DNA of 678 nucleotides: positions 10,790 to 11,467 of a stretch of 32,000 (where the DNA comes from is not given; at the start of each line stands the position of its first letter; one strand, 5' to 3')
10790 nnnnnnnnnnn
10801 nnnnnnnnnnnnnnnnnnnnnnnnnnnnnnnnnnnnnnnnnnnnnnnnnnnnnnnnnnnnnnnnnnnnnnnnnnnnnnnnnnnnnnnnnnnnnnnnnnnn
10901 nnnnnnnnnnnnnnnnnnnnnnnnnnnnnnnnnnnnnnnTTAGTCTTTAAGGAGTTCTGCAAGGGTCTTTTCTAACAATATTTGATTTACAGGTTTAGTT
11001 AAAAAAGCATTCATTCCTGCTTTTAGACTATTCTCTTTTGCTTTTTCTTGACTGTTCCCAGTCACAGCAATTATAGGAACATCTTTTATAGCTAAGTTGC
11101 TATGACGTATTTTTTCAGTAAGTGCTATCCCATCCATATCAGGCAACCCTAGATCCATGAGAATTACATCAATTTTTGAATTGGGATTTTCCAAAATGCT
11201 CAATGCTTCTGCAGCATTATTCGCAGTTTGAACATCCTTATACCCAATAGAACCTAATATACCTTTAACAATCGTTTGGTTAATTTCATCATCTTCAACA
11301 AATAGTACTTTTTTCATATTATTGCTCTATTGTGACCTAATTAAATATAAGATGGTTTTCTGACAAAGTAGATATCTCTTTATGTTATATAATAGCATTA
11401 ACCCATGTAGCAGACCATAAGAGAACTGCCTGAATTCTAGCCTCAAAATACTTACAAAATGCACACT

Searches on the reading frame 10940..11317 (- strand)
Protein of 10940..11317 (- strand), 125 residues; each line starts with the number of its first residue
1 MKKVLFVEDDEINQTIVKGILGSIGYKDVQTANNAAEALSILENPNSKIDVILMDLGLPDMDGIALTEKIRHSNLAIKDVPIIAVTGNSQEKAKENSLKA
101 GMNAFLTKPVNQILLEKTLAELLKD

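Call 29: search_protein_families(library=ncbifam, proteins=[window:10940-11317:-], max_evalue=0.01)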
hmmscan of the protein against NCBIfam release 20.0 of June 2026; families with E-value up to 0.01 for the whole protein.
window:10940-11317:- (125 aa): 98 families (the best 25 are shown)
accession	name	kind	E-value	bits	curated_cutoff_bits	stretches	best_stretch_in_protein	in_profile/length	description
NF008099.0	PRK10841.1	equivalog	2.5e-23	81.8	920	1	3-121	826-938/949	two-component system sensor histidine kinase RcsC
TIGR02956.1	TMAO_torS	equivalog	1.9e-22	79.2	676.5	1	2-124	702-821/967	TMAO reductase system sensor histidine kinase/response regulator TorS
NF011874.0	PRK15347.1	equivalog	1.8e-21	75.9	852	1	3-119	692-806/921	two component system sensor kinase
NF008318.0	PRK11107.1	equivalog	1.1e-20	73.4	890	1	3-121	669-783/920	two-component sensor histidine kinase BarA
NF007135.0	PRK09581.1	equivalog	3e-20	72.5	474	1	3-117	4-114/457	PleD family two-component system response regulator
NF038297.2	hybrid_HK_HrmK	equivalog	1.3e-19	70.3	725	1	2-120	491-605/607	hybrid histidine kinase/response regulator HrmK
NF008302.0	PRK11091.1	equivalog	3e-18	65.4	838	1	3-123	527-643/779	aerobic respiration two-component sensor histidine kinase ArcB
NF041947.1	LuxQ_Vibrio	equivalog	9.6e-18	63.4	1200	1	3-121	724-837/843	quorum-sensing autoinducer 2 sensor kinase/phosphatase LuxQ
NF041866.1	EpsW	equivalog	2.8e-17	62.5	200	1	1-125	5-127/131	exopolysaccharide biosynthesis response regulator EpsW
TIGR02154.1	PhoB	equivalog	1.3e-15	57.3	296.2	1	2-112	3-109/226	phosphate regulon transcriptional regulator PhoB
NF041733.1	resp_reg_CseB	equivalog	2.7e-15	56.4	350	1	3-119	2-111/228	two-component system response regulator CseB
NF008034.0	PRK10766.1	equivalog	3.6e-15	56.1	275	1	2-112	3-106/231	two-component system response regulator TorR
NF047654.1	DiguCycDgcRLepto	equivalog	6.8e-15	54.7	500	1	2-115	3-112/295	diguanylate cyclase DgcR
NF045901.1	HisKinLetSLeg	equivalog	1.3e-14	53.2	1650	1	3-123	673-789/906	two-component system sensor histidine kinase LetS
NF046020.1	HisKinCckABruc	equivalog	3.4e-14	51.7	1000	1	3-116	751-860/868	cell cycle histidine kinase CckA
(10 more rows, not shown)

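Call 30: search_protein_families(library=pfam, proteins=[window:10940-11317:-], max_evalue=5)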
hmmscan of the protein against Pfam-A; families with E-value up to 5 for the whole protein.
window:10940-11317:- (125 aa): 2 families
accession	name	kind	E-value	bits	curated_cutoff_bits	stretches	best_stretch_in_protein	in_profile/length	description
PF00072.30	Response_reg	-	1.2e-26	93.4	30.2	1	4-118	1-109/111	Response regulator receiver domain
PF22348.1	ColA_N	-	0.048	13.9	27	1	50-69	8-27/47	Colicin-A N-terminal domain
